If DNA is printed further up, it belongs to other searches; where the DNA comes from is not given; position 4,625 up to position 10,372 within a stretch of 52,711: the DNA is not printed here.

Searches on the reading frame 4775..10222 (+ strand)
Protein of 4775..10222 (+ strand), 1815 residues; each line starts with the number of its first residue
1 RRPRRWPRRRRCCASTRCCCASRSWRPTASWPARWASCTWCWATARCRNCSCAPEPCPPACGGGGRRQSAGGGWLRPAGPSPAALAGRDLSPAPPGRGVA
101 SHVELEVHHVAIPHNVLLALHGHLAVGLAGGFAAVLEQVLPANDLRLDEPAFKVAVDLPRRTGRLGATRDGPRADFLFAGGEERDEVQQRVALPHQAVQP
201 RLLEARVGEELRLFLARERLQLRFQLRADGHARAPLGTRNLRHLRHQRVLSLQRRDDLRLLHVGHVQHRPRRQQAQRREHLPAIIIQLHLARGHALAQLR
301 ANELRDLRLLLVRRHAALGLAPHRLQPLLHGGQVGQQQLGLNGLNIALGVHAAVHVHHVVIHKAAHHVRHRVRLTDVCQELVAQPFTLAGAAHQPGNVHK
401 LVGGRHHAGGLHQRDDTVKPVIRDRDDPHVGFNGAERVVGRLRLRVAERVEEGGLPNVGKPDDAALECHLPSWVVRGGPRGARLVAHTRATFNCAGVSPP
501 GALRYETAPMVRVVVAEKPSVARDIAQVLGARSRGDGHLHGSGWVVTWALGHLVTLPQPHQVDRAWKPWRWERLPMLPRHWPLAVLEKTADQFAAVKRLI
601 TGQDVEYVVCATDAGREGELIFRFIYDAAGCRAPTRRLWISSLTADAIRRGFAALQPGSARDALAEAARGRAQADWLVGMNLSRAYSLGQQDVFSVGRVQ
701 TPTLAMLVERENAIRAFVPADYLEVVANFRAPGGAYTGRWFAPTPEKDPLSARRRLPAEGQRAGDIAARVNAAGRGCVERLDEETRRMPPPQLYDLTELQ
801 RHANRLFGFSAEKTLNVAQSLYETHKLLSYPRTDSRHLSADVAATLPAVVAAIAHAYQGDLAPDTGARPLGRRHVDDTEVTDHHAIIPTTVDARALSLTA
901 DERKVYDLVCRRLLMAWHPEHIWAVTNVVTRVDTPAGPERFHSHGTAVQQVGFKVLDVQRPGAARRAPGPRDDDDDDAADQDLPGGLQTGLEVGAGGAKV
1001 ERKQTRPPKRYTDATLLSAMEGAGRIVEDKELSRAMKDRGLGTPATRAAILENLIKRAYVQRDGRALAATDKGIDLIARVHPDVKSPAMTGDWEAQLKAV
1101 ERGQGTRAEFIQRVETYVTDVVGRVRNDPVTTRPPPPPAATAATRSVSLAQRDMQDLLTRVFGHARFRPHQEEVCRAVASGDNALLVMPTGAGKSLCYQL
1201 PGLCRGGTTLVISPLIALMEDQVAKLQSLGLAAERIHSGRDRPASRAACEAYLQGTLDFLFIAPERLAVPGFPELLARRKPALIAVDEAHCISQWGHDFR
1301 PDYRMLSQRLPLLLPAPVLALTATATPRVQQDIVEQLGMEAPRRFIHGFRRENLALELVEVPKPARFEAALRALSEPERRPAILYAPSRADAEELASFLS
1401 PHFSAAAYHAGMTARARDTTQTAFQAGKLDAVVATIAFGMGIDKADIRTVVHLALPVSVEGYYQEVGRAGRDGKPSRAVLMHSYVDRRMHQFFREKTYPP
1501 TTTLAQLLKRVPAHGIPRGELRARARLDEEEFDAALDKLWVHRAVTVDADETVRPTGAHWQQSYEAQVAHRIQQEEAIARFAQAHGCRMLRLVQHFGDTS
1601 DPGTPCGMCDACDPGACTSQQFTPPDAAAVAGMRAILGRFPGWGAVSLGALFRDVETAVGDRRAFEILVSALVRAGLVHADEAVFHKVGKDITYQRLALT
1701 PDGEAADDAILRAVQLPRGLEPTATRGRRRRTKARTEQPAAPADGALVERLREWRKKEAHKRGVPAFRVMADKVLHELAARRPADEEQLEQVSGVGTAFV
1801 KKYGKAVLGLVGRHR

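Call 34: search_protein_families(library=pfam, proteins=[window:4775-10222:+], max_evalue=0.001)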
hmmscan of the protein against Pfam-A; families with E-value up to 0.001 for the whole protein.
window:4775-10222:+ (1815 aa): 8 families
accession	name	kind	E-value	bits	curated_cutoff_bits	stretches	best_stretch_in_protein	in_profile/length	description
PF01131.25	Topoisom_bac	-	5.5e-103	345.6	35.1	1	662-1112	4-411/411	DNA topoisomerase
PF00270.35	DEAD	-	4.9e-24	85.4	26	1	1168-1331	1-165/167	DEAD/DEAH box helicase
PF00570.28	HRDC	-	4.3e-21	75.1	23.8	1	1746-1811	3-68/68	HRDC domain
PF00271.37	Helicase_C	-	1.4e-17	64.3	23.5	1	1368-1473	4-110/110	Helicase conserved C-terminal domain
PF01751.28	Toprim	-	6.3e-10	39.5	23.1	1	513-642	2-95/96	Toprim domain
PF16124.10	RecQ_Zn_bind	-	3.1e-06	28.3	25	1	1564-1612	17-65/66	RecQ zinc-binding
PF04851.21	ResIII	-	4.6e-05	23.8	22.5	1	1166-1324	3-161/164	Type III restriction enzyme, res subunit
PF09106.17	SelB-wing_2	-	0.0007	20.1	22.3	0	1515-1540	16-43/57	Elongation factor SelB, winged helix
